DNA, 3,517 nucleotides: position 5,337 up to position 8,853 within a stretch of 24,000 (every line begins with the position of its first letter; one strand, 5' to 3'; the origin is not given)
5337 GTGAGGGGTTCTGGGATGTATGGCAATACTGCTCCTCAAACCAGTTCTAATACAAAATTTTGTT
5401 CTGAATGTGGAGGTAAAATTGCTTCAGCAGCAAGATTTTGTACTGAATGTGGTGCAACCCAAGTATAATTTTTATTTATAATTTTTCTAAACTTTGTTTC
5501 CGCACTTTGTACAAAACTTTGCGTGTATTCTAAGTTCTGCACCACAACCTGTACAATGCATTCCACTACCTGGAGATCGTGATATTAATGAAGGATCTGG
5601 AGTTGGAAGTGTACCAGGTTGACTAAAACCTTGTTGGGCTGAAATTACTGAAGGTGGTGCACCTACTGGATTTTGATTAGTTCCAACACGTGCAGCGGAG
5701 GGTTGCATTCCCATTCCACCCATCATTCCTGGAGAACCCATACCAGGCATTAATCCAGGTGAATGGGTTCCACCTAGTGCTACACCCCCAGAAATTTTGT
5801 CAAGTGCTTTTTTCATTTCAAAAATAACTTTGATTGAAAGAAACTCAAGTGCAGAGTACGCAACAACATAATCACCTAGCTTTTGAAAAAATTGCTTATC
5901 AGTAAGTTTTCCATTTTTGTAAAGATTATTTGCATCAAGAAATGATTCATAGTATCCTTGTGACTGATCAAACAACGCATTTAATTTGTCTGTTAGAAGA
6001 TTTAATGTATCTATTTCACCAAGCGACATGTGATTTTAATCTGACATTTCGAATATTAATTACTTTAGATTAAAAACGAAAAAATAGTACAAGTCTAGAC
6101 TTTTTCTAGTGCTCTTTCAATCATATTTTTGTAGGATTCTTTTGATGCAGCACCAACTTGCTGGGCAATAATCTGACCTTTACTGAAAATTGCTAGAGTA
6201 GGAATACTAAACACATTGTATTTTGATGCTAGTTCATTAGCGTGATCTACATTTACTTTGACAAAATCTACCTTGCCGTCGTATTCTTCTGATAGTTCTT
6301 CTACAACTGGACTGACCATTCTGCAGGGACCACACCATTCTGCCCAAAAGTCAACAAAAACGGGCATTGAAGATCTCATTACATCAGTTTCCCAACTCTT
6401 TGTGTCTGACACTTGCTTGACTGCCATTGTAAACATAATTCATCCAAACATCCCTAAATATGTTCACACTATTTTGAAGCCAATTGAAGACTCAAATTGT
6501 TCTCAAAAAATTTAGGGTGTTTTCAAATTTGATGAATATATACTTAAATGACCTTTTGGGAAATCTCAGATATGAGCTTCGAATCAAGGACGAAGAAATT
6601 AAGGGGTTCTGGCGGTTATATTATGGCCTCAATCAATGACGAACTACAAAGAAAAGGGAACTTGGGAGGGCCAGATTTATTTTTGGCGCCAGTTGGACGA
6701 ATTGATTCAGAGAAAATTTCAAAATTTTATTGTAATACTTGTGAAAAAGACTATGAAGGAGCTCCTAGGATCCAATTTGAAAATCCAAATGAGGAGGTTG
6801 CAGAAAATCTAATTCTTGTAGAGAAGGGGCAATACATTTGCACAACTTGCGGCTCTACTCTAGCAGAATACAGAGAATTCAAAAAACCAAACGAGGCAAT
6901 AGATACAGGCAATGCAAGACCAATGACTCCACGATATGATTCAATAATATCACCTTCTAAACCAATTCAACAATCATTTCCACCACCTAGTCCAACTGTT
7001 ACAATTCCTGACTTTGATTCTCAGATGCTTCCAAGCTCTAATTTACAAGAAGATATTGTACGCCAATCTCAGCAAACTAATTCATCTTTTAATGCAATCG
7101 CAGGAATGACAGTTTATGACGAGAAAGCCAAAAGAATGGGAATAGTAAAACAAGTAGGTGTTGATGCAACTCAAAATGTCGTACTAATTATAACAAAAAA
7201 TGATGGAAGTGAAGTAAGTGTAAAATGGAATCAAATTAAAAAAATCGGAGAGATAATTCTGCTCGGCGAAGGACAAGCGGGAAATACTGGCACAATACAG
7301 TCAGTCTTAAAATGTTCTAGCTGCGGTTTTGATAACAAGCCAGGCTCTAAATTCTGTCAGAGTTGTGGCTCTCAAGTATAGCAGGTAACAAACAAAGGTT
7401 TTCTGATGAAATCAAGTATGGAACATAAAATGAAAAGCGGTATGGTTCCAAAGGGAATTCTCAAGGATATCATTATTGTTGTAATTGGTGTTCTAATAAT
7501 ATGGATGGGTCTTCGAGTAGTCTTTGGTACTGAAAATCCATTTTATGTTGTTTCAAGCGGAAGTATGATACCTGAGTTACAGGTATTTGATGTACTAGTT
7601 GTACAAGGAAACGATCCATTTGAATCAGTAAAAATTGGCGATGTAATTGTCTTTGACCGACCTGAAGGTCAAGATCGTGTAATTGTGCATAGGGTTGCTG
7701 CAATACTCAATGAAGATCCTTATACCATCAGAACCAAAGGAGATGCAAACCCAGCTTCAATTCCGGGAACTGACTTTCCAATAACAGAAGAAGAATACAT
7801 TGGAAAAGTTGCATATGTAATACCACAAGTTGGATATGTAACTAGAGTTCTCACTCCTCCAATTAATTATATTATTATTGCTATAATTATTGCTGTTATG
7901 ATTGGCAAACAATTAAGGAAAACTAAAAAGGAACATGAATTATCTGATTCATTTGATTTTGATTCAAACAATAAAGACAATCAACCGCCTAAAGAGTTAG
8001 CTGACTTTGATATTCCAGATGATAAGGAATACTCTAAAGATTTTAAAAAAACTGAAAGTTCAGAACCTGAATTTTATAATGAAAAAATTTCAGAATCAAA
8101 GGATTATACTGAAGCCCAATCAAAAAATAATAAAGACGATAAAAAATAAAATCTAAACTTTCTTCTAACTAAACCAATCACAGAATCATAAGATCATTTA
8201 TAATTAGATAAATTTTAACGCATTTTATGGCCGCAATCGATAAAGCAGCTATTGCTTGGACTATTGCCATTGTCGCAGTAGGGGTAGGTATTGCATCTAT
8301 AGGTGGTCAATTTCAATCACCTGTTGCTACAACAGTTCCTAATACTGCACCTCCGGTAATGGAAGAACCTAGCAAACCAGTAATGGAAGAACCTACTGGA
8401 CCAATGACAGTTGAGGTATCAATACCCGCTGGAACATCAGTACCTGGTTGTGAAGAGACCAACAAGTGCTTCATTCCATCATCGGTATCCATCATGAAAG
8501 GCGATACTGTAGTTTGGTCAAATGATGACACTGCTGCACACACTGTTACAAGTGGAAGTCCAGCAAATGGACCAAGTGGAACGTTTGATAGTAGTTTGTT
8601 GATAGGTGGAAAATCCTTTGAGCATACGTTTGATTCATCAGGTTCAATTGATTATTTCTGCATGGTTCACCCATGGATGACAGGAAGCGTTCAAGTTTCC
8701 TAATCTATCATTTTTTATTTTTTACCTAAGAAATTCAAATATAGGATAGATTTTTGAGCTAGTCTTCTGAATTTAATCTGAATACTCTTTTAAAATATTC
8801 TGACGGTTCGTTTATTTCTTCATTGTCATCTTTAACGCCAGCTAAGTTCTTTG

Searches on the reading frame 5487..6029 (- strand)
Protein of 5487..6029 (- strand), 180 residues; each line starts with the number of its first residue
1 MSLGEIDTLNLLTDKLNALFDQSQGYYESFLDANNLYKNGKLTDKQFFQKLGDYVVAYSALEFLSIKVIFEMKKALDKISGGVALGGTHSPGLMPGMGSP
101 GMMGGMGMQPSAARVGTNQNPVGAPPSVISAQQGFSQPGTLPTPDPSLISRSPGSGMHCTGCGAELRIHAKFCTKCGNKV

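Call 47: search_protein_families(library=pfam, proteins=[window:5487-6029:-], max_evalue=0.001)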
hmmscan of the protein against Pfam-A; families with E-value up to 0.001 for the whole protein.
window:5487-6029:- (180 aa): 1 family
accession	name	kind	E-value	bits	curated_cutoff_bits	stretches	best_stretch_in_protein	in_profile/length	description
PF13240.11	Zn_Ribbon_1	-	5.5e-06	26.4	25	1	158-179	1-22/23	zinc-ribbon domain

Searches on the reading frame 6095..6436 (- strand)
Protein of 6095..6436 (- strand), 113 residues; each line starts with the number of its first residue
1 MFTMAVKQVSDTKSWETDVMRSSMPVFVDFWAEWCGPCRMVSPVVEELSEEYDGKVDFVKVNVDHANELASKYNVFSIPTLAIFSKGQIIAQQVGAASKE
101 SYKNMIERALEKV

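Call 47: search_protein_families(library=pfam, proteins=[window:6095-6436:-], max_evalue=0.001)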
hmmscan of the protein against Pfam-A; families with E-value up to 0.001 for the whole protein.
window:6095-6436:- (113 aa): 8 families
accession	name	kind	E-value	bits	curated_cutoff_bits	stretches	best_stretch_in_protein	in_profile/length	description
PF00085.26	Thioredoxin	-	2.4e-30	105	23.5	1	10-107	5-102/103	Thioredoxin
PF13098.12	Thioredoxin_2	-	9e-10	39.3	27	1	24-105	6-103/104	Thioredoxin-like domain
PF13905.12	Thioredoxin_8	-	2.9e-09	37.6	27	1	25-67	3-47/94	Thioredoxin-like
PF08534.16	Redoxin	-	1.5e-05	25.3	26.6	1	25-97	30-105/148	Redoxin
PF13728.12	TraF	-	3e-05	24.4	23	1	30-104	136-221/224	F plasmid transfer operon protein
PF13192.12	Thioredoxin_3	-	8.5e-05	23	24.8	1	35-83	10-55/76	Thioredoxin domain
PF00578.27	AhpC-TSA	-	0.00021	21.6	26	1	24-100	26-104/124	AhpC/TSA family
PF13899.12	Thioredoxin_7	-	0.00034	21.1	27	1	22-84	16-81/83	Thioredoxin-like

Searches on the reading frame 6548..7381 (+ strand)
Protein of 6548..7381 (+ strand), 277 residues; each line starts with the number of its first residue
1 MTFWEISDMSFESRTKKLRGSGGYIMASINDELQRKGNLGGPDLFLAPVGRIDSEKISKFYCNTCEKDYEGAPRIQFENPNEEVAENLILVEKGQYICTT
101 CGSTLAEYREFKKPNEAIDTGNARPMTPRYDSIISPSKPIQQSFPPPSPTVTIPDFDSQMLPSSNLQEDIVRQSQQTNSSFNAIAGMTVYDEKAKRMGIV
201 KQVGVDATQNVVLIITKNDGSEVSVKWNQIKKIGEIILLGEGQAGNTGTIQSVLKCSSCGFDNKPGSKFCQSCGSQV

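Call 47: search_protein_families(library=pfam, proteins=[window:6548-7381:+], max_evalue=0.001)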
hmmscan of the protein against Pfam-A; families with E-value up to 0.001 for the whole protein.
window:6548-7381:+ (277 aa): 4 families
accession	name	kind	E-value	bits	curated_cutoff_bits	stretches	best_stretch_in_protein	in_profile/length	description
PF13240.11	Zn_Ribbon_1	-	6.7e-05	23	25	1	255-276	1-22/23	zinc-ribbon domain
PF05239.21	PRC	-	8e-05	23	21.2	1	181-238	6-70/78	PRC-barrel domain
PF17032.10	Zn_ribbon_15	-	0.0001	23.5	28.9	0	250-274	49-73/73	zinc-ribbon family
PF12773.13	DZR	-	0.00053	20.5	27.3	1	256-277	1-22/45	Double zinc ribbon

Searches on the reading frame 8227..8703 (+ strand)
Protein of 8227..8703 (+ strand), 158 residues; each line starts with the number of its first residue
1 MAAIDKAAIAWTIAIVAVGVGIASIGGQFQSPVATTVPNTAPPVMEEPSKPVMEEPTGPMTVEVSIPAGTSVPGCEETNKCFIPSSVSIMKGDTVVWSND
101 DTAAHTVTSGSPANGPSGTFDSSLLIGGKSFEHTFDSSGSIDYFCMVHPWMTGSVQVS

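Call 48: search_protein_families(library=pfam, proteins=[window:8227-8703:+], max_evalue=0.001)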
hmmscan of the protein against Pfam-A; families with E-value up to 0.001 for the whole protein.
window:8227-8703:+ (158 aa): 1 family
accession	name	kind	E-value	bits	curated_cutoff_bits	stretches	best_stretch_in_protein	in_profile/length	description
PF00127.26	Copper-bind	-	1.6e-07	32.1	21.2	1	80-157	12-98/99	Copper binding proteins, plastocyanin/azurin family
